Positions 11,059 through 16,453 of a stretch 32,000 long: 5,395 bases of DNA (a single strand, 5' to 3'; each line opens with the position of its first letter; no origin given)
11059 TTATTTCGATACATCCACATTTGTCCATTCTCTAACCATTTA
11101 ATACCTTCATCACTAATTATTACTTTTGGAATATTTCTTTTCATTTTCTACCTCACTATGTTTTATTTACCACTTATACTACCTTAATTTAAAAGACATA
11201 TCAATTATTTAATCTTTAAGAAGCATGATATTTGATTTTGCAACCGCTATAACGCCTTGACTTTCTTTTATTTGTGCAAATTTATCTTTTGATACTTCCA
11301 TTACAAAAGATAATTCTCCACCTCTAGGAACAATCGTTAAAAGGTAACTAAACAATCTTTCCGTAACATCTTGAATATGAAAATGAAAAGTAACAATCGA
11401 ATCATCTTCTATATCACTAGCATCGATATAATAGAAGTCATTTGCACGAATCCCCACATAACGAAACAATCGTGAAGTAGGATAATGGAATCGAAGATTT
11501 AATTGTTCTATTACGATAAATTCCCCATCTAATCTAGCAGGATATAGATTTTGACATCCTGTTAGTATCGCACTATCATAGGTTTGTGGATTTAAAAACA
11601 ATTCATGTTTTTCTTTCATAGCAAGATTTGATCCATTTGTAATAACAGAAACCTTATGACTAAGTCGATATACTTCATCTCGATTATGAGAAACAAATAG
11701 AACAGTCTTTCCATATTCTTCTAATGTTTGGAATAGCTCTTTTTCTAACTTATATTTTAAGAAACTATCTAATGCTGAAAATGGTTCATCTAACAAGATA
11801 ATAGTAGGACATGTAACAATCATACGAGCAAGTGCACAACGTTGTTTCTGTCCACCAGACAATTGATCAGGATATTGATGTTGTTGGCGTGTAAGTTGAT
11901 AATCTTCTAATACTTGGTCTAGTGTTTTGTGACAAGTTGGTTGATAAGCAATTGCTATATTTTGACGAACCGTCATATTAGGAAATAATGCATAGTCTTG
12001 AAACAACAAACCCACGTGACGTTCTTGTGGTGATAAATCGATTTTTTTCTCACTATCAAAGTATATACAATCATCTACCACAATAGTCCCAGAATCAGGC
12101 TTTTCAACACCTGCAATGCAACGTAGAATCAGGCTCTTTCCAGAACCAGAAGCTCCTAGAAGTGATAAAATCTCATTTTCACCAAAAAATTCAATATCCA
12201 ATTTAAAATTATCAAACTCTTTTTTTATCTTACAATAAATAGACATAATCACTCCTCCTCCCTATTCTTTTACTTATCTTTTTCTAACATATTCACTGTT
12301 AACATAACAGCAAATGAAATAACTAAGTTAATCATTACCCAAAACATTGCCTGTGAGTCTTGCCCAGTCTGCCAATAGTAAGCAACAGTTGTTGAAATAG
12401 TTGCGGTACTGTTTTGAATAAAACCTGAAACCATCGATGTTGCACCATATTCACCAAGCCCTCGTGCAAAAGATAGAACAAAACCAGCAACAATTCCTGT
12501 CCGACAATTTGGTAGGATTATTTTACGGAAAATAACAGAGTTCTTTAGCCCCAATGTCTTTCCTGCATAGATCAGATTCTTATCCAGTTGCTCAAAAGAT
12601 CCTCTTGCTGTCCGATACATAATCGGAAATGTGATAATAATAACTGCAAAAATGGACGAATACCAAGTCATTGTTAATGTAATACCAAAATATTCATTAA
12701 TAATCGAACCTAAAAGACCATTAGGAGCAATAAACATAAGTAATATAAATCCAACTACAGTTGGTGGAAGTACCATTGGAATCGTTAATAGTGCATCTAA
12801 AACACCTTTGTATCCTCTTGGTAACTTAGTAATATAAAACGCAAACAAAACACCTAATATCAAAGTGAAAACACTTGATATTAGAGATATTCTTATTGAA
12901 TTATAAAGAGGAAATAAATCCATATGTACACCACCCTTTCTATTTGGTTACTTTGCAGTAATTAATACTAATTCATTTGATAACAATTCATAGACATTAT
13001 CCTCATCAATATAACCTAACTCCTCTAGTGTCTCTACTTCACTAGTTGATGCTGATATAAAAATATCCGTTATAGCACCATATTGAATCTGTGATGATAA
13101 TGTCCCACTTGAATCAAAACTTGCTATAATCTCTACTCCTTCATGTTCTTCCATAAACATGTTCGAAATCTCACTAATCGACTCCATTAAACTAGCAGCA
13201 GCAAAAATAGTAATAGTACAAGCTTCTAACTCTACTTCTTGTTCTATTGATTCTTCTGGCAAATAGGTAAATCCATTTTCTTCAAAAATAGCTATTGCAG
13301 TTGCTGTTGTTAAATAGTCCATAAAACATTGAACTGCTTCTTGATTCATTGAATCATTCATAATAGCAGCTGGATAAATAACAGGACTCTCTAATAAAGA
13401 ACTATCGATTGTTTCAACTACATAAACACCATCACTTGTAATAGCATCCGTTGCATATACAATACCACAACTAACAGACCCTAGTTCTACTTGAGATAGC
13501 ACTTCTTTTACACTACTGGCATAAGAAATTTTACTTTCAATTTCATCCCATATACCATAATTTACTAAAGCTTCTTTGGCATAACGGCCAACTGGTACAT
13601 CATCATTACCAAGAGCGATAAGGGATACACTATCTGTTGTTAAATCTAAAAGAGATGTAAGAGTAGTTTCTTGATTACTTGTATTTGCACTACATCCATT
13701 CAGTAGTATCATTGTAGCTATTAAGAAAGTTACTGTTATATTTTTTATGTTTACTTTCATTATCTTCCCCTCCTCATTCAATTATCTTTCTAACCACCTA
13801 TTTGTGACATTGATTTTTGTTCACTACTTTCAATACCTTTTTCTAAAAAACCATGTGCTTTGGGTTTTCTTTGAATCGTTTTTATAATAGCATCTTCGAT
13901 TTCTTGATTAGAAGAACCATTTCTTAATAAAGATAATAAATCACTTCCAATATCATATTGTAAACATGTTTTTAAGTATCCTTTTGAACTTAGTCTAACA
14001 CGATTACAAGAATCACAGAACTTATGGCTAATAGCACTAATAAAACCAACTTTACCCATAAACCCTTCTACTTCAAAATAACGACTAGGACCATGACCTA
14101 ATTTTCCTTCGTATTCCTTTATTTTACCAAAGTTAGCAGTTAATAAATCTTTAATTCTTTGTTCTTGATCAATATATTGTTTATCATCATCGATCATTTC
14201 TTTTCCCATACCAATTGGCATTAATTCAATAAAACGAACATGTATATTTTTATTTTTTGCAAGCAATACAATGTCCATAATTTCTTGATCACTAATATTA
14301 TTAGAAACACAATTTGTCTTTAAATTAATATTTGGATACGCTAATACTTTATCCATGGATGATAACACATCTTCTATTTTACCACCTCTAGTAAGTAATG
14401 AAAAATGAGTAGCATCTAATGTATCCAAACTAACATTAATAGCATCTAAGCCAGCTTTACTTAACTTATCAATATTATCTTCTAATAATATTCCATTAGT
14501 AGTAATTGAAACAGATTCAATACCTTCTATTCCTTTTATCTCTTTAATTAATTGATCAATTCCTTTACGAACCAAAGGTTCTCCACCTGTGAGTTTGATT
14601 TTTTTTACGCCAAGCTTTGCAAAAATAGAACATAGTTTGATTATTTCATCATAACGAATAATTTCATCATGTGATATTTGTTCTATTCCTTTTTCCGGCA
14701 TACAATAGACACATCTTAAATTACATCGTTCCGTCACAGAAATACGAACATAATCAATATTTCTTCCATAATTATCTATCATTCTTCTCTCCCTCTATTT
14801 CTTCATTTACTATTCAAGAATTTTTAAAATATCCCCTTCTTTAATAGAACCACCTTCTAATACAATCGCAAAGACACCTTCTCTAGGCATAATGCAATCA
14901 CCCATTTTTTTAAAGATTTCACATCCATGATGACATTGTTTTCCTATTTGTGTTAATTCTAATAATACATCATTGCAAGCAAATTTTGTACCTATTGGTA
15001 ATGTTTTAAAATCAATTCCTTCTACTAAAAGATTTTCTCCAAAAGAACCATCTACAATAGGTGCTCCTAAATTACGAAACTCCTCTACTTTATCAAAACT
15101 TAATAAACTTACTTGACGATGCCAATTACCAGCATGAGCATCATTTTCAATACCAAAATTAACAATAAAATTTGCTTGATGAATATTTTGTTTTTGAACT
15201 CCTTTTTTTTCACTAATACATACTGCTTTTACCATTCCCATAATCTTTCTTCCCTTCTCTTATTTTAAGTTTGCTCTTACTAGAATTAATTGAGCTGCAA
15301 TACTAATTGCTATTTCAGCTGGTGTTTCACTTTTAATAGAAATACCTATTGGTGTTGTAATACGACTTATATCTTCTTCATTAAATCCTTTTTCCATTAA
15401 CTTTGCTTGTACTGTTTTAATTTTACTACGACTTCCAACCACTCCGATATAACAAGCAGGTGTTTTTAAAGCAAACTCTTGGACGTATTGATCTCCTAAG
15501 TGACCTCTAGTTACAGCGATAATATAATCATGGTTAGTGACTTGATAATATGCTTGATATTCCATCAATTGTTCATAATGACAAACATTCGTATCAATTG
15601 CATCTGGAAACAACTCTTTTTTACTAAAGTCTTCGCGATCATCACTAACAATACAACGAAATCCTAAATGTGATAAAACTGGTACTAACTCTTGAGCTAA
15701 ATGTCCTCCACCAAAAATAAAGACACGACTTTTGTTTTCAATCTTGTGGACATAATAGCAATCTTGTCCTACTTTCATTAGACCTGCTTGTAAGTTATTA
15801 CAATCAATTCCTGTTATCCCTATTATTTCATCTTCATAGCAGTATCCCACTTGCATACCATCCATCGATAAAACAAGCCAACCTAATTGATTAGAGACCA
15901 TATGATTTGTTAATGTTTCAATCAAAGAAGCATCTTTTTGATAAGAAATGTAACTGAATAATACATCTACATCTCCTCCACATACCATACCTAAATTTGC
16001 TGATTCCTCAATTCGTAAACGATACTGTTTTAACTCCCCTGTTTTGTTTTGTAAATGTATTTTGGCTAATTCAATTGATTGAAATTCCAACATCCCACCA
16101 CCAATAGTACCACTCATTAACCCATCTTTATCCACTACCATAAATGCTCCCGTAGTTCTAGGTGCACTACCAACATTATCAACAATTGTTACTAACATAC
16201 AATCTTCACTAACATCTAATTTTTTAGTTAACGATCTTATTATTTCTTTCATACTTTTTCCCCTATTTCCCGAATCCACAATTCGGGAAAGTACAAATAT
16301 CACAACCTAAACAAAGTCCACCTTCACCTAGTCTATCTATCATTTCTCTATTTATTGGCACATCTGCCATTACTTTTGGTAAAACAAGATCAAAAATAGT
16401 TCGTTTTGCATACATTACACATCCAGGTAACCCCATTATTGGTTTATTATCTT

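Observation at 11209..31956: Self-contained molybdenum island: two diverged NAD(P)H-linked XDH-family hydroxylase modules plus a dedicated, partly unexplained cofactor-maturation and molybdate-import operon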

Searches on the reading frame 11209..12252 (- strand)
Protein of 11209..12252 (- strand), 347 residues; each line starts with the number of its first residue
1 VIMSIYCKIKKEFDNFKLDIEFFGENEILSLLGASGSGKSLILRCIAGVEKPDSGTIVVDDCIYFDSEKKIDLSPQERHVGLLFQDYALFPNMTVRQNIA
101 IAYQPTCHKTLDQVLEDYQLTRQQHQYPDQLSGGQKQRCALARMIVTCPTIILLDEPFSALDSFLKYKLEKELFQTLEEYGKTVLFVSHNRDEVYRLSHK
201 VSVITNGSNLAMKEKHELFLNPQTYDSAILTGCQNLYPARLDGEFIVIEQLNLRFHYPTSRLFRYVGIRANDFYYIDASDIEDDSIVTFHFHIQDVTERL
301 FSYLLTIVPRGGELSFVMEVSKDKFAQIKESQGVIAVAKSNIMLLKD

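Call 4: search_protein_families(library=pfam, proteins=[window:11209-12252:-])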
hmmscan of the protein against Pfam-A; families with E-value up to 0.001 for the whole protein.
window:11209-12252:- (347 aa): 3 families
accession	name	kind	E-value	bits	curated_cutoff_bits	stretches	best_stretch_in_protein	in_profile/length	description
PF00005.33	ABC_tran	-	2.1e-30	106.5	25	1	25-158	10-136/137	ABC transporter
PF13304.12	AAA_21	-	2.6e-07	31.4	27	0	117-190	224-299/304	AAA domain, putative AbiEii toxin, Type IV TA system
PF02463.25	SMC_N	-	0.0002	21.3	40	0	120-203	126-210/220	RecF/RecN/SMC N terminal domain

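Call 6: search_protein_families(library=ncbifam, proteins=[window:11209-12252:-], max_evalue=0.00001)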
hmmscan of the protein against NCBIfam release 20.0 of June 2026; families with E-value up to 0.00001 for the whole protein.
window:11209-12252:- (347 aa): 181 families (the best 25 are shown)
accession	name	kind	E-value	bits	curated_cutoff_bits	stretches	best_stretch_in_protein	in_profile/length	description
NF040933.2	ABC_arch_GlcV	equivalog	2.8e-55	187.7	450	1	15-327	24-340/357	glucose ABC transporter ATP-binding protein GlcV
TIGR03265.1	PhnT2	equivalog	1.8e-53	182.1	457.7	1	8-257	9-262/353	putative 2-aminoethylphosphonate ABC transporter ATP-binding protein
TIGR02142.1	modC_ABC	equivalog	7.4e-50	170.2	285.05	1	7-219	3-220/353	molybdenum ABC transporter ATP-binding protein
TIGR01187.1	potA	subfamily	9.8e-50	169.5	355.6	1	31-237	1-207/325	polyamine ABC transporter ATP-binding protein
NF040840.2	tungstate_WtpC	equivalog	1.7e-49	169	440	1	8-299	6-301/347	tungstate ABC transporter ATP-binding protein WtpC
NF006987.0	PRK09452.1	equivalog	9.9e-47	159.4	482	1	12-242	32-259/378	spermidine/putrescine ABC transporter ATP-binding protein PotA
TIGR00968.1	3a0106s01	subfamily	2.3e-46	158.2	342.75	1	10-224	7-224/237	sulfate ABC transporter ATP-binding protein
NF008355.0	PRK11144.1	equivalog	3.7e-45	154.4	434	1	8-218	5-216/353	molybdenum ABC transporter ATP-binding protein ModC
TIGR03258.1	PhnT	equivalog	2.9e-44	151.6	499.15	1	17-241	28-250/359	2-aminoethylphosphonate ABC transport system ATP-binding subunit PhnT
NF043075.1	MMSYN1_0197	equivalog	4.3e-44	150.8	550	1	16-238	21-240/341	spermidine/putrescine ABC transporter ATP-binding protein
NF008513.0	PRK11432.1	equivalog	2.7e-43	148.2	496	1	14-258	23-264/351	ferric ABC transporter ATP-binding protein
NF008105.0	PRK10851.1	equivalog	1.8e-42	145.4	502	1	9-225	8-231/362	sulfate/thiosulfate ABC transporter ATP-binding protein CysA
NF008621.0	PRK11607.1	equivalog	3.7e-42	144.5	613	1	25-240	44-259/377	putrescine ABC transporter ATP-binding subunit PotG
TIGR01186.1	proV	subfamily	2.5e-40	138.7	326.6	1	16-223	12-222/363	betaine/proline/choline family ABC transporter ATP-binding protein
NF008653.0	PRK11650.1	subfamily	1e-39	136.6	432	1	23-239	27-245/357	sn-glycerol-3-phosphate ABC transporter ATP-binding protein UgpC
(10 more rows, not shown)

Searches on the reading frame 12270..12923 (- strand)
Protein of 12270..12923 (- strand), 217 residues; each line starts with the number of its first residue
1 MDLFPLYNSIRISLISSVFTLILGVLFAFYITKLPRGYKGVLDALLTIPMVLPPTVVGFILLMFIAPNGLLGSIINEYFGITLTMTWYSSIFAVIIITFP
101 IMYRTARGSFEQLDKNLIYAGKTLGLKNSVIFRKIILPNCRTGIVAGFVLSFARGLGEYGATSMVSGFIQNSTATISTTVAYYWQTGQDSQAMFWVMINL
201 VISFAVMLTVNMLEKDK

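Call 4: search_protein_families(library=pfam, proteins=[window:12270-12923:-])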
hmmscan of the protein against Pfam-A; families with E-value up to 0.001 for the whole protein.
window:12270-12923:- (217 aa): 1 family
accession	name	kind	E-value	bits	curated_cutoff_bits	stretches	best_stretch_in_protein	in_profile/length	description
PF00528.27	BPD_transp_1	-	3.3e-16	60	26.4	1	22-207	3-170/184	Binding-protein-dependent transport system inner membrane component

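Call 6: search_protein_families(library=ncbifam, proteins=[window:12270-12923:-], max_evalue=0.00001)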
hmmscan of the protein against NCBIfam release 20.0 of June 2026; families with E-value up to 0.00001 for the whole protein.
window:12270-12923:- (217 aa): 21 families
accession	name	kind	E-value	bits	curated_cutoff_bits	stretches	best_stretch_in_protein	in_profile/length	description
TIGR02141.1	modB_ABC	equivalog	2.2e-53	181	182.6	1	9-215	3-207/208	molybdate ABC transporter permease subunit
NF006939.0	PRK09421.1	equivalog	1.2e-47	162.3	262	1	7-215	13-222/230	molybdate ABC transporter permease subunit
TIGR01581.1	Mo_ABC_porter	hypoth_equivalog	2.9e-37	128.3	210.3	1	6-208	23-224/225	ABC transporter permease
TIGR00969.1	3a0106s02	subfamily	1.8e-36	126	240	1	9-215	66-271/272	sulfate ABC transporter permease subunit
TIGR02139.1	permease_CysT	equivalog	2.8e-31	109.1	246.1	1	8-214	54-259/265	sulfate ABC transporter permease subunit CysT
NF008208.0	PRK10971.1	equivalog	9.7e-27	94.1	415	1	14-214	68-267/277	sulfate/thiosulfate ABC transporter permease CysT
TIGR02140.1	permease_CysW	equivalog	2.9e-26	92.5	329.1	1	12-215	55-257/261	sulfate ABC transporter permease subunit CysW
NF040839.1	tungstate_WtpB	equivalog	6.9e-26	91.4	340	1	6-215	46-249/251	tungstate ABC transporter permease WtpB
NF008620.0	PRK11602.1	equivalog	6.8e-22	78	442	1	6-186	66-245/291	sulfate/thiosulfate ABC transporter permease CysW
NF038017.1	ABC_perm1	subfamily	7.4e-19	68.4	100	1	9-198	1-182/184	ABC transporter permease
TIGR02138.1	phosphate_pstC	equivalog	4.5e-18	65.3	196.45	1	5-211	65-285/296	phosphate ABC transporter permease subunit PstC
NF007044.0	PRK09497.1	equivalog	2.1e-14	53.7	348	1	6-209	65-269/285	spermidine/putrescine ABC transporter permease PotB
NF007047.0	PRK09500.1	equivalog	4.5e-13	49.4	326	1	7-215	61-253/257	spermidine/putrescine ABC transporter permease PotC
NF041773.1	tung_perm_TupB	equivalog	8.8e-12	45.3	320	1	13-214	33-226/230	tungstate ABC transporter permease TupB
NF011624.0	PRK15050.1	equivalog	1.7e-11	43.8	247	1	6-166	75-240/297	2-aminoethylphosphonate ABC transporter permease subunit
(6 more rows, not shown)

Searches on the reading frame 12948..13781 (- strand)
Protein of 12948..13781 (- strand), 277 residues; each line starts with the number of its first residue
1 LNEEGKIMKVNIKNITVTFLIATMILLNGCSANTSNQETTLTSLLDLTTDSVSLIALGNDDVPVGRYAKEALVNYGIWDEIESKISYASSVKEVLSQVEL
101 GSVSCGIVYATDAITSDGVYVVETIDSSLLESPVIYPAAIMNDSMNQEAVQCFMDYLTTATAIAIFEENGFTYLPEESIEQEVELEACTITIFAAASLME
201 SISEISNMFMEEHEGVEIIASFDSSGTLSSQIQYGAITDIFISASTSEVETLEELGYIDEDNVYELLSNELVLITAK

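Call 4: search_protein_families(library=pfam, proteins=[window:12948-13781:-])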
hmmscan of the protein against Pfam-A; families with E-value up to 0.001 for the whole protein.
window:12948-13781:- (277 aa): 2 families
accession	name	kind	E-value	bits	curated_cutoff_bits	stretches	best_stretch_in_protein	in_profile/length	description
PF13531.11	SBP_bac_11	-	5.6e-42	144.5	25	2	39-172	91-227/227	Bacterial extracellular solute-binding protein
PF01547.30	SBP_bac_1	-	6.1e-08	33.5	26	1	69-162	189-305/307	Bacterial extracellular solute-binding protein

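Call 6: search_protein_families(library=ncbifam, proteins=[window:12948-13781:-], max_evalue=0.00001)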
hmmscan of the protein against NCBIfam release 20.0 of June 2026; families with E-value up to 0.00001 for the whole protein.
window:12948-13781:- (277 aa): 4 families
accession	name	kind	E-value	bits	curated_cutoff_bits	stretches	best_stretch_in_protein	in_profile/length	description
NF007958.0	PRK10677.1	equivalog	3.4e-45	154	253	2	36-172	124-254/256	molybdate ABC transporter substrate-binding protein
TIGR01256.1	modA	equivalog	3.7e-43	148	62.5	2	44-170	89-217/217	molybdate ABC transporter substrate-binding protein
NF002918.0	PRK03537.1-4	equivalog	5e-11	42.4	288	1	188-275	6-90/246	molybdate ABC transporter substrate-binding protein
NF002916.0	PRK03537.1-2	equivalog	1.5e-07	31.2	359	1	190-265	5-79/244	molybdate ABC transporter substrate-binding protein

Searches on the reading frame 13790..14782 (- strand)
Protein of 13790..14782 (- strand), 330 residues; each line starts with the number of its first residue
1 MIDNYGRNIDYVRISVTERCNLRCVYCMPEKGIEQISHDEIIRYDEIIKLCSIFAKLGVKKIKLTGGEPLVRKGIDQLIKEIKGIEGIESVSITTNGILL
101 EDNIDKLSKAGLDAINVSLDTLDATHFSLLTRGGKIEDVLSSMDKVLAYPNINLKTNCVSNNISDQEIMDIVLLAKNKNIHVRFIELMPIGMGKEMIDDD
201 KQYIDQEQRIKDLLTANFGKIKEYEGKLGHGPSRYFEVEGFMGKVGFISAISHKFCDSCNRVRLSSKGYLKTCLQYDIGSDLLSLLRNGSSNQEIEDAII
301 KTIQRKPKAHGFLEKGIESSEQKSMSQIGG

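Call 4: search_protein_families(library=pfam, proteins=[window:13790-14782:-])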
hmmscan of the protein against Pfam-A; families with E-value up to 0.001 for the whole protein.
window:13790-14782:- (330 aa): 3 families
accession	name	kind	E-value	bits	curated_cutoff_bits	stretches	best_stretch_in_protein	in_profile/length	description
PF06463.18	Mob_synth_C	-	2.4e-32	112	37.4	1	180-311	1-127/128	Molybdenum Cofactor Synthesis C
PF04055.27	Radical_SAM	-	5.7e-28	98.6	29.5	1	14-172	1-163/166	Radical SAM superfamily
PF13353.11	Fer4_12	-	1.4e-06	29.1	22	1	18-120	13-114/137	4Fe-4S single cluster domain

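Call 6: search_protein_families(library=ncbifam, proteins=[window:13790-14782:-], max_evalue=0.00001)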
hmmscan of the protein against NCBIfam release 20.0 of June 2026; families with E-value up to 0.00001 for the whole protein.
window:13790-14782:- (330 aa): 59 families (the best 25 are shown)
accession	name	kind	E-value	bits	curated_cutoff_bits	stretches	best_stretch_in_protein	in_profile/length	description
TIGR02666.1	moaA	equivalog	4e-104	348.2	284.05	1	1-330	1-336/336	GTP 3',8-cyclase MoaA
TIGR02668.1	moaA_archaeal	equivalog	2.4e-67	227.1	325.25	1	1-306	1-298/303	GTP 3',8-cyclase MoaA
NF001199.0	PRK00164.2-1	equivalog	2.9e-64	217.2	231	1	1-306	3-301/308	GTP 3',8-cyclase MoaA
TIGR04317.1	W_rSAM_matur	equivalog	2.2e-19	69.8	380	1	10-191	4-188/349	tungsten cofactor oxidoreductase radical SAM maturase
NF038283.1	viperin_w_prok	equivalog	1.3e-18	67.2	180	1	16-194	8-195/281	viperin family antiviral radical SAM protein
NF050035.1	rSAM_WgK_link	exception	3.3e-18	65.8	650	1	9-190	8-184/367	radical SAM/SPASM peptide maturase WgkB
NF045702.1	rSAM_GDGT_ether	equivalog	3.9e-18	65.4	450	1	12-200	88-278/486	tetraether lipid synthase Tes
TIGR04546.1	rSAM_ahbC_deAc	equivalog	1.2e-17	63.9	650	1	14-214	43-239/390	12,18-didecarboxysiroheme deacetylase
NF045646.2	rSAM_Se_TrsS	equivalog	1.3e-17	63.5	490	1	14-192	90-268/441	radical SAM (seleno)protein TrsS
TIGR04054.1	rSAM_NirJ1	equivalog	1.7e-17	63.1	650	1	12-209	38-232/387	putative heme d1 biosynthesis radical SAM protein NirJ1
TIGR04347.1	pseudo_SAM_Halo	equivalog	2.4e-17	63.3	525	1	14-213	42-238/390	TIGR04347 family pseudo-SAM/SPASM protein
TIGR04545.1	rSAM_ahbD_hemeb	equivalog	2.6e-17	63.3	500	1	15-210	5-198/339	heme b synthase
TIGR02109.1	PQQ_syn_pqqE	equivalog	1e-15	57.6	381.35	1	14-176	11-170/358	pyrroloquinoline quinone biosynthesis protein PqqE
TIGR04051.1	rSAM_NirJ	equivalog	1.5e-15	57.1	515.45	1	16-216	8-205/354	heme d1 biosynthesis radical SAM protein NirJ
TIGR04055.1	rSAM_NirJ2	equivalog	1.9e-15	57.2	500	1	15-215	5-202/326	putative heme d1 biosynthesis radical SAM protein NirJ2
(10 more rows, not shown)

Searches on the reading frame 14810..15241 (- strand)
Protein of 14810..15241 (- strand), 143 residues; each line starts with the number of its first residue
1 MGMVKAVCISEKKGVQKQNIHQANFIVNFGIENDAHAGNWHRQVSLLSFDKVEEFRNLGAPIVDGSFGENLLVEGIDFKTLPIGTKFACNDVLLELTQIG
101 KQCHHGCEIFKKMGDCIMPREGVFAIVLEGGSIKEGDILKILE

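Call 4: search_protein_families(library=pfam, proteins=[window:14810-15241:-])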
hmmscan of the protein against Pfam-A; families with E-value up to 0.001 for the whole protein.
window:14810-15241:- (143 aa): 1 family
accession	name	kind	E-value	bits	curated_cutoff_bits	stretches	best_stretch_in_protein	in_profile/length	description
PF03473.23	MOSC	-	3.7e-11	43.5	22.7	1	35-138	3-118/120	MOSC domain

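Call 6: search_protein_families(library=ncbifam, proteins=[window:14810-15241:-], max_evalue=0.00001)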
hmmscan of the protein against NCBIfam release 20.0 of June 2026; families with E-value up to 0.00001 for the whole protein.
window:14810-15241:- (143 aa): 1 family
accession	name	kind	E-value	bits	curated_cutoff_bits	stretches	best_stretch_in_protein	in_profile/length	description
NF011069.0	PRK14499.1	equivalog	1.3e-51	175.6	457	1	3-143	164-307/308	cyclic pyranopterin monophosphate synthase MoaC/MOSC-domain-containing protein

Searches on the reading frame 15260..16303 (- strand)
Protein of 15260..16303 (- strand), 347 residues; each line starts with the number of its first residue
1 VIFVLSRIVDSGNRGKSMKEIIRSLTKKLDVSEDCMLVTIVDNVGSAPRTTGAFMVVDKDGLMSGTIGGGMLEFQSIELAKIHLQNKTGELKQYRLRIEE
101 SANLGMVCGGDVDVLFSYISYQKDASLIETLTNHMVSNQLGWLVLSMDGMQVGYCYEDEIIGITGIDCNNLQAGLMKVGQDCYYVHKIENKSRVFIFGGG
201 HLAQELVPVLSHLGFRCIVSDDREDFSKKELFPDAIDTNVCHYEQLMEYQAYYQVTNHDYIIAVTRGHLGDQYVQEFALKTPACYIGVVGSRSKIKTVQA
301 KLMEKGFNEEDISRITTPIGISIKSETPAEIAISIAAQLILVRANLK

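Call 4: search_protein_families(library=pfam, proteins=[window:15260-16303:-])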
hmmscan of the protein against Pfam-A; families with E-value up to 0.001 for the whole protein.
window:15260-16303:- (347 aa): 2 families
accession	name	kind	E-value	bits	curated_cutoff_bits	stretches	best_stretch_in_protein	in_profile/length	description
PF13478.12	XdhC_C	-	1.9e-37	129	29.7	1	194-339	1-125/125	XdhC Rossmann domain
PF02625.21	XdhC_CoxI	-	5.8e-15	55.4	24.3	1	33-94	6-67/68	XdhC and CoxI family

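Call 6: search_protein_families(library=ncbifam, proteins=[window:15260-16303:-], max_evalue=0.00001)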
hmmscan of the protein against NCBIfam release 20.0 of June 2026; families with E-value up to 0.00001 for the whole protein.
window:15260-16303:- (347 aa): 2 families
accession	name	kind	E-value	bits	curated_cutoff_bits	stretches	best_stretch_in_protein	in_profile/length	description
NF045664.1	XdhC_rel_AOR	equivalog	2.8e-84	283.4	350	1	21-344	1-345/346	XdhC family aldehyde oxidoreductase maturation factor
TIGR02964.1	xanthine_xdhC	equivalog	4.3e-47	160.7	161.6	1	37-340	2-246/246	xanthine dehydrogenase accessory protein XdhC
